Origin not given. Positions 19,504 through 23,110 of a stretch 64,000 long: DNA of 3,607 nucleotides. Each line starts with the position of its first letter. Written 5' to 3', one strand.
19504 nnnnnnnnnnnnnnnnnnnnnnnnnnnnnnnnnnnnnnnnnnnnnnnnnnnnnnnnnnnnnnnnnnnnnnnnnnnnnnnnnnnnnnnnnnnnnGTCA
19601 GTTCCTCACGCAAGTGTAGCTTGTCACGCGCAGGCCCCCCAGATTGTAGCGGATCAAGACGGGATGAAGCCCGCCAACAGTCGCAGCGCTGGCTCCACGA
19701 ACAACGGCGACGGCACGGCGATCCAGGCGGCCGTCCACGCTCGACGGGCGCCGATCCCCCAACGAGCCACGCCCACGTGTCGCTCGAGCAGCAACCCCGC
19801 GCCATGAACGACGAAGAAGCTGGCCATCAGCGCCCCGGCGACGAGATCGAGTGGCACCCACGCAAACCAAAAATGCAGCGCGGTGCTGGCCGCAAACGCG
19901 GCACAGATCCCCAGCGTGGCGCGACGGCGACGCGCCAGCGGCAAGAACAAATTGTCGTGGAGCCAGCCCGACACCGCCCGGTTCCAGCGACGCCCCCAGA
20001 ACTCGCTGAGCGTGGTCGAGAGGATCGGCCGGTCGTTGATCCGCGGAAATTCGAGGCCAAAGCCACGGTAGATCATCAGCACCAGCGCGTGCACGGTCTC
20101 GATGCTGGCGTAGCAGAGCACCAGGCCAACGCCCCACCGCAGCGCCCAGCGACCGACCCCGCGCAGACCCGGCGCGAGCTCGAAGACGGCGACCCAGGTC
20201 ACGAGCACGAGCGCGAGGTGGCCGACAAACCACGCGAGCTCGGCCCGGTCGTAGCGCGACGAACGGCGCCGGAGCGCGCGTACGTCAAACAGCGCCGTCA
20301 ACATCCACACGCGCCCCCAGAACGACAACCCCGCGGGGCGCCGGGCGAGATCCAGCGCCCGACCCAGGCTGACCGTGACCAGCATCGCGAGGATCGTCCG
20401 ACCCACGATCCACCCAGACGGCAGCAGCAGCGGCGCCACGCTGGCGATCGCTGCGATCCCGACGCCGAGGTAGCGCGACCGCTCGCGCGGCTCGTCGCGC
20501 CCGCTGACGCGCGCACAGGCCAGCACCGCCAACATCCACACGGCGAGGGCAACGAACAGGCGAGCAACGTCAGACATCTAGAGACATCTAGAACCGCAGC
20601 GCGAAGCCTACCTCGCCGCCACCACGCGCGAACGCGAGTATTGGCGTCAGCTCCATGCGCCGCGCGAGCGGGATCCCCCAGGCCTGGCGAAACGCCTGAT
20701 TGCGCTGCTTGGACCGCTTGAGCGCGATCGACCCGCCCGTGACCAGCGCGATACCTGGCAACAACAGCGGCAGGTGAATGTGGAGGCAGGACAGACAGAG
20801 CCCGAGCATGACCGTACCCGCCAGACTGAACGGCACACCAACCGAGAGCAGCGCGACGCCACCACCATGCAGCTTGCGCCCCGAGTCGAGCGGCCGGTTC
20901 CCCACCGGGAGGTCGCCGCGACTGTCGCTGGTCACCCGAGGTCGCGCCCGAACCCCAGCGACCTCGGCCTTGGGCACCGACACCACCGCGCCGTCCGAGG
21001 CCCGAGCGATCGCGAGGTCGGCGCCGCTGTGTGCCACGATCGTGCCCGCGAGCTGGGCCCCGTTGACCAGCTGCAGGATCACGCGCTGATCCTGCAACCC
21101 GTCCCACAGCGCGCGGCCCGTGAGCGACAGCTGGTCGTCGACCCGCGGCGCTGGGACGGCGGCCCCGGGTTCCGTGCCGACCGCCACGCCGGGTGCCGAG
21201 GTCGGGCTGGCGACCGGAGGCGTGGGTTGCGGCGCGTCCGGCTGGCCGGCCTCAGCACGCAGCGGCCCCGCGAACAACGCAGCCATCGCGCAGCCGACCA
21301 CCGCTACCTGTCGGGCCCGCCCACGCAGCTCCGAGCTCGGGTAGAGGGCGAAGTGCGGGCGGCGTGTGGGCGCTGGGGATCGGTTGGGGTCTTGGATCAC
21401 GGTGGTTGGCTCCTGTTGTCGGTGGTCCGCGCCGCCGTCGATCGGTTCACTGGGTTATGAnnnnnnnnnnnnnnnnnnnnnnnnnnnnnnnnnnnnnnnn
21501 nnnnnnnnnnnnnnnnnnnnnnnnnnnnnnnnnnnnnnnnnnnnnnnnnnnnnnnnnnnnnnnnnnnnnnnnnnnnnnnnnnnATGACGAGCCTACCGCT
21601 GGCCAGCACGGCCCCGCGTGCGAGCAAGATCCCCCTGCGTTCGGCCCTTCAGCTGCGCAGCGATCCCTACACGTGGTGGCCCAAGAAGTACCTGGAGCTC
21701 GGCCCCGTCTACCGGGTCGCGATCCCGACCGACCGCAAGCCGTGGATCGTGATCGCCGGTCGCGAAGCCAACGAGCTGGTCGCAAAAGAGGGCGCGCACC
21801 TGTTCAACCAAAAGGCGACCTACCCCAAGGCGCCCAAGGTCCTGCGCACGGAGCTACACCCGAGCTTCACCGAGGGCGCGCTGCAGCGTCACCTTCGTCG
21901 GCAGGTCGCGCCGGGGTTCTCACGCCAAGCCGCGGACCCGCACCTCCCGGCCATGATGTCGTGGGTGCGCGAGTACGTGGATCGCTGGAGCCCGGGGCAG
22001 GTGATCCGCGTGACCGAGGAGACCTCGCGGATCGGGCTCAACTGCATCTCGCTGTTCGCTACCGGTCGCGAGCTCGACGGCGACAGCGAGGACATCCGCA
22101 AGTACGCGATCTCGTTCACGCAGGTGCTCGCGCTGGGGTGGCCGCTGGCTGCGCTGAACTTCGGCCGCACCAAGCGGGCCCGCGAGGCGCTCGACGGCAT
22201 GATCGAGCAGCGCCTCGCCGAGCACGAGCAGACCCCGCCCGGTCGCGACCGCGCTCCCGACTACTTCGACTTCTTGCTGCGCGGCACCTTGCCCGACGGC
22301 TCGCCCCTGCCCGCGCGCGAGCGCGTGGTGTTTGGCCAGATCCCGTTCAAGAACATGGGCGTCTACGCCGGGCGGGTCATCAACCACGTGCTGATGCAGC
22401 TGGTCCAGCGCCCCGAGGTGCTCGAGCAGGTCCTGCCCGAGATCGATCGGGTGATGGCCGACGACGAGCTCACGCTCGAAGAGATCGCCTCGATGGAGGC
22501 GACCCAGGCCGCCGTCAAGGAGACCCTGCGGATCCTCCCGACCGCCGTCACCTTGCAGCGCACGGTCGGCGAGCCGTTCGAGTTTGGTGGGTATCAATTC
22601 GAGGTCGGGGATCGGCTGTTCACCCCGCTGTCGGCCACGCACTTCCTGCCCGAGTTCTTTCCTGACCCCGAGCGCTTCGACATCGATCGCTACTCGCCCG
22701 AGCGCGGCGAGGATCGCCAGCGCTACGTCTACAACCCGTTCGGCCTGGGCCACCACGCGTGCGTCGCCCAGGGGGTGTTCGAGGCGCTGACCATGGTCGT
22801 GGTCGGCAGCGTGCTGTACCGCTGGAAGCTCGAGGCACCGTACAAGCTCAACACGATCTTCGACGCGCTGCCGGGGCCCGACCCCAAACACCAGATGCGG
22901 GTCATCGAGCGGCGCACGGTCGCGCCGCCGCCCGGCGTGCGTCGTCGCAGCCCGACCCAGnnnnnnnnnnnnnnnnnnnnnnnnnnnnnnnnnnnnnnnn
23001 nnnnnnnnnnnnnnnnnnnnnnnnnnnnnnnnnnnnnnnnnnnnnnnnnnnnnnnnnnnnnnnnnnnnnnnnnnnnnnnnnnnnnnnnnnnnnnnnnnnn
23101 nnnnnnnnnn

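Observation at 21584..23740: Cytochrome P450 fused to tandem cyclic-nucleotide-binding domains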

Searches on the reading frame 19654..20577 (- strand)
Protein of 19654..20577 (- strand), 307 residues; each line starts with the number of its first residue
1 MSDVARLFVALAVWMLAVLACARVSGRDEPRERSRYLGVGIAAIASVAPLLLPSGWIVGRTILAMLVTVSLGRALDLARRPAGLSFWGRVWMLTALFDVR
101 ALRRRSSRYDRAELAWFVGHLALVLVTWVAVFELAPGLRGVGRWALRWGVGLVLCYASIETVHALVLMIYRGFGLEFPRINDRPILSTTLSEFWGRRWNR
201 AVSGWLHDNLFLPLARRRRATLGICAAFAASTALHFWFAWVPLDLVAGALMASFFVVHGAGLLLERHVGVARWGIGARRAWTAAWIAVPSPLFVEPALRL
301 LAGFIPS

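Call 15: search_protein_families(library=pfam, proteins=[window:19654-20577:-], max_evalue=0.01)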
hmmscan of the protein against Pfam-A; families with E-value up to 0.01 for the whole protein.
window:19654-20577:- (307 aa): 1 family
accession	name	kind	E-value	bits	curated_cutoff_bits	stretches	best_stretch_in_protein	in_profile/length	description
PF13813.11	MBOAT_2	-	6.7e-07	29.9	25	1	179-256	3-84/85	Membrane bound O-acyl transferase family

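Call 53: search_protein_families(library=ncbifam, proteins=[window:19654-20577:-], max_evalue=0.001)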
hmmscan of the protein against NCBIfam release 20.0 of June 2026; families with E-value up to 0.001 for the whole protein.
window:19654-20577:- (307 aa): 1 family
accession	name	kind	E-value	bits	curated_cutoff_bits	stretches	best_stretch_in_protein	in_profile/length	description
TIGR04091.1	LTA_dltB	equivalog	0.00027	20.3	375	1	171-213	244-285/380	D-alanyl-lipoteichoic acid biosynthesis protein DltB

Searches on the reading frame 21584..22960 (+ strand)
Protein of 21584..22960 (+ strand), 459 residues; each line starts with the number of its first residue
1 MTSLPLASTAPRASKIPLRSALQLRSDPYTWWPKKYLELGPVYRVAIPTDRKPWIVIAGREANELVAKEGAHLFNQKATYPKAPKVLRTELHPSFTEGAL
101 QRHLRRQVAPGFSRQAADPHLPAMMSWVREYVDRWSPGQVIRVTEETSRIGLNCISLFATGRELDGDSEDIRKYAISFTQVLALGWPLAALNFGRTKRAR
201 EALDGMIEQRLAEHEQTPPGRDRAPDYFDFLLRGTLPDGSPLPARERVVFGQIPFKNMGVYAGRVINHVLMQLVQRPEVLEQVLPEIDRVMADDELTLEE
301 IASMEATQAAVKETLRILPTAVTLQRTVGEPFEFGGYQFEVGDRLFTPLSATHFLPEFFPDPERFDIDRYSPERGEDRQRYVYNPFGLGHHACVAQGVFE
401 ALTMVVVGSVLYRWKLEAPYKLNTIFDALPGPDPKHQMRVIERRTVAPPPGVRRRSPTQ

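Call 8: search_solved_structures(query=window:21584-22960:+, max_evalue=0.001, show_alignments=3)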
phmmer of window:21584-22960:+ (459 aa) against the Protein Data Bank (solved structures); distinct sequences matched with E-value up to 0.001: 299 (the best 60 are shown).
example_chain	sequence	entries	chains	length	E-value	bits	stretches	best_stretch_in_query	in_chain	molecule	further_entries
6mi0_A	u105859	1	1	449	2.2e-29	105.9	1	164-410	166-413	Cytochrome P450 51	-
7jj1_A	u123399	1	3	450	2.2e-29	105.9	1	163-413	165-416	Cytochrome P450 51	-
6mcw_A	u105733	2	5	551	3.5e-29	105.2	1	164-415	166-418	Cytochrome P450 51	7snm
2ve3_A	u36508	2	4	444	1.6e-26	96.5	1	33-440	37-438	PUTATIVE CYTOCHROME P450 120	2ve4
7wzl_A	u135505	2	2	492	4.9e-23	85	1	8-406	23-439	Putative cytochrome P450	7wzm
7tef_A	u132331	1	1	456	7e-21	77.9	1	189-413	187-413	Cytochrome P450 51B1 Cyp51B1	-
3dbg_A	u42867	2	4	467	1.8e-20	76.5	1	96-415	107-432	Putative cytochrome P450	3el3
2w0a_A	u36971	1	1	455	2e-19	73.1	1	24-413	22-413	CYTOCHROME P450 51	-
1x8v_A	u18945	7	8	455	2.7e-19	72.7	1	24-413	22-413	Cytochrome P450 51 | STEROL 14ALPHA-DEMETHYLASE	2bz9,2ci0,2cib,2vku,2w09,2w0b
1u13_A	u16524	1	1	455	3.4e-19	72.3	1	24-413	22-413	Cytochrome P450 51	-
1e9x_A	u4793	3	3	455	8.2e-19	71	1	51-413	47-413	CYTOCHROME P450 51-LIKE RV0764C | CYTOCHROME P450 51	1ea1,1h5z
7f3w_A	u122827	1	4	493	1.5e-17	66.9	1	105-444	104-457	cytochrome P450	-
7f3h_A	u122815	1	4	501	4.6e-17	65.3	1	105-444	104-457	Bifunctional cytochrome P450/NADPH--P450 reductase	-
5veu_A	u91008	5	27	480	1.1e-16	64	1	263-397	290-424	Cytochrome P450 3A5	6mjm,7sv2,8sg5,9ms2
7lad_A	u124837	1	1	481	1.1e-16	64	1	263-397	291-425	Cytochrome P450 3A5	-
7kvk_A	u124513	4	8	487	1.4e-15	60.4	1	263-397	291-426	Cytochrome P450 3A4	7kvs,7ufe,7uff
5vcd_A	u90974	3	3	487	1.7e-15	60.1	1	263-397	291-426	Cytochrome P450 3A4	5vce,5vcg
9yk4_A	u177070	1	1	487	2.4e-15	59.7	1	263-397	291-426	Cytochrome P450 3A4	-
4d6z_A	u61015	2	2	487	2.5e-15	59.6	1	263-397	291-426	CYTOCHROME P450 3A4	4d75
4ny4_A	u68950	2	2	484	2.5e-15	59.6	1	263-397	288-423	Cytochrome P450 3A4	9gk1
1w0e_A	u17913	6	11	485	2.5e-15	59.6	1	263-397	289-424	CYTOCHROME P450 3A4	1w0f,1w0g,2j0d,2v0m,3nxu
7lxl_A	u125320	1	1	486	2.5e-15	59.5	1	263-397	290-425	Cytochrome P450 3A4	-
1tqn_A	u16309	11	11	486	2.5e-15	59.5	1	263-397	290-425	cytochrome P450 3A4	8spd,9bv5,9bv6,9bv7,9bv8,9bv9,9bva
3tjs_A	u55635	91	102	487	2.5e-15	59.5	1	263-397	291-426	Cytochrome P450 3A4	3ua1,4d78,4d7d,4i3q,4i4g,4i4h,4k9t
6ma7_A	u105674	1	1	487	2.6e-15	59.5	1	263-397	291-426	Cytochrome P450 3A4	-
8gk3_A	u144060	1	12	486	4e-15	58.9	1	263-397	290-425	Cytochrome P450 3A7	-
7mk8_A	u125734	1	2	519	4.6e-15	58.7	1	263-397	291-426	Isoform 2 of Cytochrome P450 3A7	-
6n6q_A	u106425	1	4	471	8.2e-14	54.6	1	102-418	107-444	Cytochrome P450 (CYP102L1)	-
9wat_A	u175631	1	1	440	1.4e-13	53.8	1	28-397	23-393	Cytochrome P450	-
9wuk_A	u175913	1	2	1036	2.6e-13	52.9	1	28-412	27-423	bifunctional cytochrome P450/NADPH--P450 reductase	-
9wuc_A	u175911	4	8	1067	2.8e-13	52.8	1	28-412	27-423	bifunctional cytochrome P450/NADPH--P450 reductase | SoP450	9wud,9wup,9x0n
9njw_A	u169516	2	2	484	3.1e-13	52.7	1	268-433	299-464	Cytochrome P450, CYP11A1 | Ancestral Cytochrome P450 11A1 (CYP11A1)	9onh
3ekd_A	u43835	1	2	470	3.6e-13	52.4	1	108-417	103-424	Cytochrome P450(BM-3)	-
8hkj_A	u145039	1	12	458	5e-13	52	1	33-416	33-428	Bifunctional cytochrome P450/NADPH--P450 reductase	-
1yqo_A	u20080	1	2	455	1.1e-12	50.9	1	108-417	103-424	Bifunctional P-450:NADPH-P450 reductase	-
1fah_A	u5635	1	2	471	1.2e-12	50.8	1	108-417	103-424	CYTOCHROME P450 BM-3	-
4zf6_A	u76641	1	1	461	1.3e-12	50.7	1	109-417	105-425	Bifunctional P-450/NADPH-P450 reductase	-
4zf8_A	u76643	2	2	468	1.3e-12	50.6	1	109-417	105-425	Bifunctional P-450/NADPH-P450 reductase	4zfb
3dgi_A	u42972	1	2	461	1.3e-12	50.6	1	108-417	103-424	Bifunctional P-450/NADPH-P450 reductase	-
3ekf_A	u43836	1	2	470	1.6e-12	50.3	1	108-417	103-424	Cytochrome P450(BM-3)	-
9iss_A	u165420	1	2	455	1.8e-12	50.2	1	106-417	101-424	Bifunctional cytochrome P450/NADPH--P450 reductase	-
9ist_A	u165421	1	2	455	1.8e-12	50.2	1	106-417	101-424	Bifunctional cytochrome P450/NADPH--P450 reductase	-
9isu_A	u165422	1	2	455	1.8e-12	50.2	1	106-417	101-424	Bifunctional cytochrome P450/NADPH--P450 reductase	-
7y0p_B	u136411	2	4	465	1.8e-12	50.1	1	108-417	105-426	Bifunctional cytochrome P450/NADPH--P450 reductase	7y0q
8hou_A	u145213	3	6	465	1.9e-12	50.1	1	108-417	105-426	Bifunctional cytochrome P450/NADPH--P450 reductase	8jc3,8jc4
7yde_A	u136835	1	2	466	1.9e-12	50.1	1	108-417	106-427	Bifunctional cytochrome P450/NADPH--P450 reductase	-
2ij4_A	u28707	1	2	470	1.9e-12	50.1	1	108-417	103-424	cytochrome P450 BM3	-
7ydc_A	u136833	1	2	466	2e-12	50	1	108-417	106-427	Bifunctional cytochrome P450/NADPH--P450 reductase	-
4kew_A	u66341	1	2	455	2e-12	50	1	108-417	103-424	Bifunctional P-450/NADPH-P450 reductase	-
4kf0_A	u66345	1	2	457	2.1e-12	49.9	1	108-417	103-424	Bifunctional P-450/NADPH-P450 reductase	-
2uwh_A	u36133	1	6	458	2.1e-12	49.9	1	108-417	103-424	BIFUNCTIONAL P-450: NADPH-P450 REDUCTASE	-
1bu7_A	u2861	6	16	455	2.1e-12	49.9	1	108-417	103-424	PROTEIN (CYTOCHROME P450) | CYTOCHROME P450 BM-3 | CYTOCHROME P450 102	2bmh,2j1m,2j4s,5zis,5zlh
23ub_A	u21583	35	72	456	2.1e-12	49.9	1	108-417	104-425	Bifunctional cytochrome P450/NADPH--P450 reductase | Bifunctional P-450/NADPH-P450 reductase | Bifunctional cytochrome P450/NADPH-P450 reductase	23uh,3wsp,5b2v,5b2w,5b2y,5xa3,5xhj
1bvy_A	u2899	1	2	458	2.1e-12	49.9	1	108-417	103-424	PROTEIN (CYTOCHROME P450 BM-3)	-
7yda_A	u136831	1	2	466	2.1e-12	49.9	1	109-417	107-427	Bifunctional cytochrome P450/NADPH--P450 reductase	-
7yft_A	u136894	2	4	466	2.2e-12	49.9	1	109-417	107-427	Bifunctional cytochrome P450/NADPH--P450 reductase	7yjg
3ben_A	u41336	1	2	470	2.2e-12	49.8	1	108-417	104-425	Cytochrome P450 102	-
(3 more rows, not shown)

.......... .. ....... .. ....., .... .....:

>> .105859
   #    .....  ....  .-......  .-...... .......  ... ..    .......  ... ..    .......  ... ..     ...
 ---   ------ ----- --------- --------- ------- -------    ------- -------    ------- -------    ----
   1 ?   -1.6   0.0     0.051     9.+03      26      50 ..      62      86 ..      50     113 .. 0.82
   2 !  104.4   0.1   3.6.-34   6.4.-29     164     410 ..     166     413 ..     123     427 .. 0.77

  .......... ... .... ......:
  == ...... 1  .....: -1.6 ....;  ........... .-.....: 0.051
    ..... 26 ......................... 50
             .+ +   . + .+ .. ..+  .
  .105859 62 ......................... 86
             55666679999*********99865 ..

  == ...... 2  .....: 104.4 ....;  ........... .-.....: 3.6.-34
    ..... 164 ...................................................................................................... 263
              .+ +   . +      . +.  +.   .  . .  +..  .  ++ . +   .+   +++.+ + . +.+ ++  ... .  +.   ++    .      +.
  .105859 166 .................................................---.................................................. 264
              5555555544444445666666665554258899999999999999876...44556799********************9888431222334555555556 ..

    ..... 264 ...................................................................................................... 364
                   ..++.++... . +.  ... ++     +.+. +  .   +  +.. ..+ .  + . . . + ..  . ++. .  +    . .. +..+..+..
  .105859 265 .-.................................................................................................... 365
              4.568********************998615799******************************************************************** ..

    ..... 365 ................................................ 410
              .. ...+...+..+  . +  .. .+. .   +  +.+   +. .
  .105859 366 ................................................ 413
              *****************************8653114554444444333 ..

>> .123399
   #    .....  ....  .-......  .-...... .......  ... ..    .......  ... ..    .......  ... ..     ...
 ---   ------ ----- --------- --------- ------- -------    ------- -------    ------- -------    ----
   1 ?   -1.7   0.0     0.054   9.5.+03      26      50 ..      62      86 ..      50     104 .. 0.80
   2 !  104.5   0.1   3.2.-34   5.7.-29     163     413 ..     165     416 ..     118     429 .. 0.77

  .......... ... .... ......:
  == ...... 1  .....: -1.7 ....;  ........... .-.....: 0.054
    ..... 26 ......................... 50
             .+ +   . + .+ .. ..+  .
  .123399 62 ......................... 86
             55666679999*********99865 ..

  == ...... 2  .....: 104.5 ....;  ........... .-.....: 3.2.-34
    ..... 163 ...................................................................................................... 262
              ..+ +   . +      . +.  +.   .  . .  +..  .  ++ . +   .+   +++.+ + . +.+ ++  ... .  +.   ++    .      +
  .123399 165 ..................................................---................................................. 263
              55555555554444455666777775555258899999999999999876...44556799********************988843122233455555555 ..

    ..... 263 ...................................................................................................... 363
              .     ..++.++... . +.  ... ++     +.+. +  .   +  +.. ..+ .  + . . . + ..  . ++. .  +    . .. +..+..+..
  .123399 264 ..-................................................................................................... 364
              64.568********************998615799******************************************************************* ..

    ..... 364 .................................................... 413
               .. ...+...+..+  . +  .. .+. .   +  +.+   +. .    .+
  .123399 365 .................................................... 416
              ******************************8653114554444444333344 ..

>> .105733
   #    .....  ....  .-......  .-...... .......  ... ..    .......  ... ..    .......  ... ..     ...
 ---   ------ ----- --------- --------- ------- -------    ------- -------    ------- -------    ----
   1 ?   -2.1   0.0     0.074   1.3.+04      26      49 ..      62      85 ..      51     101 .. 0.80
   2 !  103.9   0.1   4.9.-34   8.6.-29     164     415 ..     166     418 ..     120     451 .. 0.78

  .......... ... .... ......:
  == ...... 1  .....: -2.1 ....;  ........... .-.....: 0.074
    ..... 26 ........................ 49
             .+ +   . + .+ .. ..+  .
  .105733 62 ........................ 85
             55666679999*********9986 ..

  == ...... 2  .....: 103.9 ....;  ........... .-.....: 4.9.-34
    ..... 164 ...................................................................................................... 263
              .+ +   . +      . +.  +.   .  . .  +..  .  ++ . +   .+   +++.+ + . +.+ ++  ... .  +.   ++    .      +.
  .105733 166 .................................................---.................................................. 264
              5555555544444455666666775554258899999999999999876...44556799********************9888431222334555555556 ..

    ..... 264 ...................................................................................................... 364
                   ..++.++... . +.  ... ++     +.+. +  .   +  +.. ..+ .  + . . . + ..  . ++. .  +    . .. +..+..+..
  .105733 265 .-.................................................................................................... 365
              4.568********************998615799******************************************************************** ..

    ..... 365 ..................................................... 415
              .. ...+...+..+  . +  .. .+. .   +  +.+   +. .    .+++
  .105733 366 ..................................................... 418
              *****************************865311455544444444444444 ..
